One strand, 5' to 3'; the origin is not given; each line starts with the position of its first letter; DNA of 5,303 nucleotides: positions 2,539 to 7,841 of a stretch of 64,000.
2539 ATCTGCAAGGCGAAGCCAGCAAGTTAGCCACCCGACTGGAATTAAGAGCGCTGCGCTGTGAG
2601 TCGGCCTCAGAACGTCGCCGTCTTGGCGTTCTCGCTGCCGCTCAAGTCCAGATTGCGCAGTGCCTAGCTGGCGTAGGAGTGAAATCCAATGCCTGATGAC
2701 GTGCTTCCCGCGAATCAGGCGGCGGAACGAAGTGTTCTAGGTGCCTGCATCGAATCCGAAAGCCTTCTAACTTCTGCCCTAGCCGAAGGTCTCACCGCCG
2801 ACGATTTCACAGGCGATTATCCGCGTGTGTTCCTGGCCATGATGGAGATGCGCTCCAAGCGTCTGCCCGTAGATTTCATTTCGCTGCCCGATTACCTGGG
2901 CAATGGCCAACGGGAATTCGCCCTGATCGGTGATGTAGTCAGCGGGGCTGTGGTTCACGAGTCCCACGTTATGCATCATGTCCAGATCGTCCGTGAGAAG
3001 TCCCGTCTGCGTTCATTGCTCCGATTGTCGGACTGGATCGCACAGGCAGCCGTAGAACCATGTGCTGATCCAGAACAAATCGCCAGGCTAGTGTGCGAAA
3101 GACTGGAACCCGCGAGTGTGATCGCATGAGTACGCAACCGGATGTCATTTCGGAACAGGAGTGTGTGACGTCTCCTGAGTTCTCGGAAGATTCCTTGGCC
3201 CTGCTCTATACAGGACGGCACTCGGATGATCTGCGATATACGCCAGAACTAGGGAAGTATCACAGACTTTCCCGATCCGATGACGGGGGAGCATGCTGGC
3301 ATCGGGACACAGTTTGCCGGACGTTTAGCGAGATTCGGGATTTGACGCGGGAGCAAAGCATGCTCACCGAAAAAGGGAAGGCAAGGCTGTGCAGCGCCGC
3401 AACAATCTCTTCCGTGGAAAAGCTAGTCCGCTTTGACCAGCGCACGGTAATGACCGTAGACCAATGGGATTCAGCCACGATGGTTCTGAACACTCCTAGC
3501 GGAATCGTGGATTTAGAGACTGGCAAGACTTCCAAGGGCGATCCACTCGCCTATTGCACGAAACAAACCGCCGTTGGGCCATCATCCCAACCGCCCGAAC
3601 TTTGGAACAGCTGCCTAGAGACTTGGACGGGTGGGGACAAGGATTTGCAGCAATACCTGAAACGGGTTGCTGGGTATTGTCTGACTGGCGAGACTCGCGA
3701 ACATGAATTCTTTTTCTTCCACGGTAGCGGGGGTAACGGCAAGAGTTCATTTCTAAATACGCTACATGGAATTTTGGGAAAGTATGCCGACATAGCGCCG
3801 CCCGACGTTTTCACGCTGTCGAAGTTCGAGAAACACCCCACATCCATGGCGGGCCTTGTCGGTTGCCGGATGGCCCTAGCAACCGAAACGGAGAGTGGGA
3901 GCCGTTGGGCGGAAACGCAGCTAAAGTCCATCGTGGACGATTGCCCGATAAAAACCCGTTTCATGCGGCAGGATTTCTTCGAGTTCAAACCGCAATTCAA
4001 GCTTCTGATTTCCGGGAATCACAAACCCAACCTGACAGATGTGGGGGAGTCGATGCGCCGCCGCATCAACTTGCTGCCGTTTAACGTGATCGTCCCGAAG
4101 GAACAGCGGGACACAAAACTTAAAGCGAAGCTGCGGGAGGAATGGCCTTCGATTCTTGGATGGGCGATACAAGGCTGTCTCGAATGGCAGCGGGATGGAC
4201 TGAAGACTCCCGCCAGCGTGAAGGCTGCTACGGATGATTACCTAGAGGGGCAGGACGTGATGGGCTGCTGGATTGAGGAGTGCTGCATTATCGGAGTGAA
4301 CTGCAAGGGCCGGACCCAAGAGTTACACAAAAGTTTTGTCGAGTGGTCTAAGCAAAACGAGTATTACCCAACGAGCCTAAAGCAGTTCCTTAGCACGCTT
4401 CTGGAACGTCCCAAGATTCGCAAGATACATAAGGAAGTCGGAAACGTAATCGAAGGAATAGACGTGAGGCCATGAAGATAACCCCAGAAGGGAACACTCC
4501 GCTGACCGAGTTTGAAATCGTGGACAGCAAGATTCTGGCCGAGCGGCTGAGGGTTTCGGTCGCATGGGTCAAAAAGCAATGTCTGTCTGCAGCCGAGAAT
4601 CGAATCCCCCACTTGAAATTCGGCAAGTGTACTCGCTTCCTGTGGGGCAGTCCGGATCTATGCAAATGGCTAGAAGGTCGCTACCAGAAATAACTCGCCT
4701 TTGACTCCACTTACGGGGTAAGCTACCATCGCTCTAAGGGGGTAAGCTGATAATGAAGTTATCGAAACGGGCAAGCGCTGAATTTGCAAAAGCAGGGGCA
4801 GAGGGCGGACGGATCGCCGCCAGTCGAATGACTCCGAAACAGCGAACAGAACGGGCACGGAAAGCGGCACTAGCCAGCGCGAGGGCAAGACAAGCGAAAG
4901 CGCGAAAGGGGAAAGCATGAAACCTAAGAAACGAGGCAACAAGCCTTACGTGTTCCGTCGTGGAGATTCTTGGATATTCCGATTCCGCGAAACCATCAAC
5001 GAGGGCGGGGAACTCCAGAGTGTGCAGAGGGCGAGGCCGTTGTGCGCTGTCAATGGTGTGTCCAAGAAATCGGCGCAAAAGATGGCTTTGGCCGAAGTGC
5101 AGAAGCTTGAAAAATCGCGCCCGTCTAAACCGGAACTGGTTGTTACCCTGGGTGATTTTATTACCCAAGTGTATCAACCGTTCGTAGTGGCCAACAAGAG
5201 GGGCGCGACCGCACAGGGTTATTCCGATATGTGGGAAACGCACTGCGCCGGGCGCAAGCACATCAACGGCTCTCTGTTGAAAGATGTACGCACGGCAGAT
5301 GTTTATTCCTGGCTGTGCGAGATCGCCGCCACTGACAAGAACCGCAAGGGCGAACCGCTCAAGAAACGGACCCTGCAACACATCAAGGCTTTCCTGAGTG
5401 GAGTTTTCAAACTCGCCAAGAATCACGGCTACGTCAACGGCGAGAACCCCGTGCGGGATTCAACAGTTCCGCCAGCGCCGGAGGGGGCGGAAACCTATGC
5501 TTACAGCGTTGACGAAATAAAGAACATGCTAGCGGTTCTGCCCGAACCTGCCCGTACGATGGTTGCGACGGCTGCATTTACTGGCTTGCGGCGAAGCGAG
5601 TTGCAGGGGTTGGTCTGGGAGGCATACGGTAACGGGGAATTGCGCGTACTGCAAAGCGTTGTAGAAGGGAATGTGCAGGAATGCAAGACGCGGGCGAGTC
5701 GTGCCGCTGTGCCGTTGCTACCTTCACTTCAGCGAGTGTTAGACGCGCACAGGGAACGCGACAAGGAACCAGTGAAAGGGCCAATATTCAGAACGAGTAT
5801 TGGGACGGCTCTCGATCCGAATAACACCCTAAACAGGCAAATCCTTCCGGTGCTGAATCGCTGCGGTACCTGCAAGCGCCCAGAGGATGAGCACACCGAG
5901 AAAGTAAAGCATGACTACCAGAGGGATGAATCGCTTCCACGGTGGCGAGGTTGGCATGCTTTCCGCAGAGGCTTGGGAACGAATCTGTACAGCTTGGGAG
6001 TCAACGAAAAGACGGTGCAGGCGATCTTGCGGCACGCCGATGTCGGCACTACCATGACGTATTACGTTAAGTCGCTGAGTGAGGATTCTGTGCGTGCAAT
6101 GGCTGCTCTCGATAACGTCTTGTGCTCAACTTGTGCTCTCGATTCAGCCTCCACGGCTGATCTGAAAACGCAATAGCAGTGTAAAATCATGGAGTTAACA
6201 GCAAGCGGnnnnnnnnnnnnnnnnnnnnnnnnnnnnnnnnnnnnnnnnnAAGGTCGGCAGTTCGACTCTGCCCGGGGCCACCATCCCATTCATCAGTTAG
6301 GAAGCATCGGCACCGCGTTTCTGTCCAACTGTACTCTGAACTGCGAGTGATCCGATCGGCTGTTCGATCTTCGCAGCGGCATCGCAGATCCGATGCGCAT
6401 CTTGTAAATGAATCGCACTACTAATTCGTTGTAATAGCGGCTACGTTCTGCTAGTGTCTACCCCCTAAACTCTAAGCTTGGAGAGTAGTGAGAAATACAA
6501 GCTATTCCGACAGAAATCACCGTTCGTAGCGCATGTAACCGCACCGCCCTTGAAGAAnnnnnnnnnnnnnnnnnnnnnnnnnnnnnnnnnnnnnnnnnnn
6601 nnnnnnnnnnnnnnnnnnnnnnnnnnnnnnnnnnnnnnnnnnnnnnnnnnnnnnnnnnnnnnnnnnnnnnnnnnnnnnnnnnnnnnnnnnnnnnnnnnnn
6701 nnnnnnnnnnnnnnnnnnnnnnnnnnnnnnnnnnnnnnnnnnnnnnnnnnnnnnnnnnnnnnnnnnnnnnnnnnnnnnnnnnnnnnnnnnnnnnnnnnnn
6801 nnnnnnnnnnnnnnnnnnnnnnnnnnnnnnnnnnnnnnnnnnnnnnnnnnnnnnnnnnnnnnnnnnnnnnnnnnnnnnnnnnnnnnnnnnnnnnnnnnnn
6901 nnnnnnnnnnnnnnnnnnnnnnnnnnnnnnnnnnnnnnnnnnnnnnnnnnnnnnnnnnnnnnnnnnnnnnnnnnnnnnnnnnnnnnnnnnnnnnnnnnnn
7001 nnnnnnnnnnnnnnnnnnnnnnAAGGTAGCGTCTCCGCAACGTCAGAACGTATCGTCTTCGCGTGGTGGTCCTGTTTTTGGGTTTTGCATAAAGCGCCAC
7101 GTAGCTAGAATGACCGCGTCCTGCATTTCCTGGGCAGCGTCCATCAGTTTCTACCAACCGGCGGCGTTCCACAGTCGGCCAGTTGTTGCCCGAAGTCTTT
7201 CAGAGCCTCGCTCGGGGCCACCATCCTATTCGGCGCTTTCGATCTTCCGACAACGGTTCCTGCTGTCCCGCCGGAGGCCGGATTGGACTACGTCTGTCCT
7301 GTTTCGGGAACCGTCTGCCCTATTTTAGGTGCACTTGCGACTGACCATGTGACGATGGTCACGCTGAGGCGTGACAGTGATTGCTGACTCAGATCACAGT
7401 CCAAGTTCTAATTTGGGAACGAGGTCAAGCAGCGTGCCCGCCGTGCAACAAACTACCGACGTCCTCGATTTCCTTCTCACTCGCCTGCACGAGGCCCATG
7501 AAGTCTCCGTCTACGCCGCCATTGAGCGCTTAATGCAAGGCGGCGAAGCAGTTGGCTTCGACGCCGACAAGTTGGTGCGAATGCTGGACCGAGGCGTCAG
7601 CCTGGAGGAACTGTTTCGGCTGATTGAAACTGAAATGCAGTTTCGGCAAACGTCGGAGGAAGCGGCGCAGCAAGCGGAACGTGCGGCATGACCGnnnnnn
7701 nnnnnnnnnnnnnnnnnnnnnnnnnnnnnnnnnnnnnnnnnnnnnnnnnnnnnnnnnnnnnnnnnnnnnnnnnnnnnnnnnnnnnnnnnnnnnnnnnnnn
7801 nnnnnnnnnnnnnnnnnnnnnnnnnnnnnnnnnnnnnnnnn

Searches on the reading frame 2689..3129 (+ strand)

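Call 7: search_protein_families(library=pfam, proteins=[window:2689-3129:+], max_evalue=0.01)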
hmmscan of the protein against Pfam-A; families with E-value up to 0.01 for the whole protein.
window:2689-3129:+ (146 aa): 1 family
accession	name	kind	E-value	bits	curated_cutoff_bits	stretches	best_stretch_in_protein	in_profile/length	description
PF00772.26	DnaB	-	7.1e-10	39.3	23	1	6-103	2-103/103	DnaB-like helicase N terminal domain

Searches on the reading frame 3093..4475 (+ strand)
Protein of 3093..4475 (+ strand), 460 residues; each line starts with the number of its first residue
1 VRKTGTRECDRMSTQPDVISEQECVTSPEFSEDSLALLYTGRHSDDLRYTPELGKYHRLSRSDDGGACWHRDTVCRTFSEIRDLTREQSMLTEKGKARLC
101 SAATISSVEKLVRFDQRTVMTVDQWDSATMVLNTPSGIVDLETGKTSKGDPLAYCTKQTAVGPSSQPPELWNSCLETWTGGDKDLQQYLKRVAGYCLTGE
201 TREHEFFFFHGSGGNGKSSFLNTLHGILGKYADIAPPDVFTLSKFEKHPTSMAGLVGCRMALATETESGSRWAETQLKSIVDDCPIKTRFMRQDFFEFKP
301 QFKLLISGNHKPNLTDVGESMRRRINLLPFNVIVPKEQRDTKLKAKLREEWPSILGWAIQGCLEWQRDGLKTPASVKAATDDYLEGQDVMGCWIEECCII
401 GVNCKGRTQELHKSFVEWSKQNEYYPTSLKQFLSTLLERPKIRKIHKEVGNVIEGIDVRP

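Call 7: search_protein_families(library=pfam, proteins=[window:3093-4475:+], max_evalue=0.01)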
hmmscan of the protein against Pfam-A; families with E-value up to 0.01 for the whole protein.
window:3093-4475:+ (460 aa): 2 families
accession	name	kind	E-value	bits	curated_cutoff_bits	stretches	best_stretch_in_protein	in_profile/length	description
PF08706.16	D5_N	-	2.8e-14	54.1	22.4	1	42-176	7-141/145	D5 N terminal like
PF19263.5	DUF5906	-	1.9e-11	45.1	27.6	1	209-323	1-114/114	Family of unknown function (DUF5906)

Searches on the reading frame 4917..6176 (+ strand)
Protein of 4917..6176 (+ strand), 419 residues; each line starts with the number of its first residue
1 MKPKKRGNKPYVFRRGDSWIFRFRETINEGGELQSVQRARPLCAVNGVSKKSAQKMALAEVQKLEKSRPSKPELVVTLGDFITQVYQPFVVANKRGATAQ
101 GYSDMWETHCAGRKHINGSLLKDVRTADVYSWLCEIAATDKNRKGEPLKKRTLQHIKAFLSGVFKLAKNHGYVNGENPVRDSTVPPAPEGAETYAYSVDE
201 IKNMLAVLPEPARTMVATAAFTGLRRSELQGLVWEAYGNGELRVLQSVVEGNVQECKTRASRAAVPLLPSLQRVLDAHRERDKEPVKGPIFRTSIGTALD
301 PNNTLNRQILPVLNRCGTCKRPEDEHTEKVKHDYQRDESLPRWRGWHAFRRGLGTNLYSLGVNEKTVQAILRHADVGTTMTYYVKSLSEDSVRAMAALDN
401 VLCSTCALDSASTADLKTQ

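Call 7: search_protein_families(library=pfam, proteins=[window:4917-6176:+], max_evalue=0.01)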
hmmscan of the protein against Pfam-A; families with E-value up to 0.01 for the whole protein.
window:4917-6176:+ (419 aa): 2 families
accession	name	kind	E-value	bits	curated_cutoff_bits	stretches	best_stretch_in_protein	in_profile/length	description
PF00589.27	Phage_integrase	-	1.1e-10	42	27.1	1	199-384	6-167/172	Phage integrase family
PF24624.1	Int_N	-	0.0035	18.5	27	0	138-180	52-94/100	Phage integrase, N-terminal domain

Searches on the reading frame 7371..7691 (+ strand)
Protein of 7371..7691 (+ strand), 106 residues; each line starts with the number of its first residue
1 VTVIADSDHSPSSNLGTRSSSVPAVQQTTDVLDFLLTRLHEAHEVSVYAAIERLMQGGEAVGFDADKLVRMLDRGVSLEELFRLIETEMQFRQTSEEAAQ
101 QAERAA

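Call 7: search_protein_families(library=pfam, proteins=[window:7371-7691:+], max_evalue=0.01)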
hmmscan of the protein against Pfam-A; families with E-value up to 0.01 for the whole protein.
window:7371-7691:+ (106 aa): 0 families
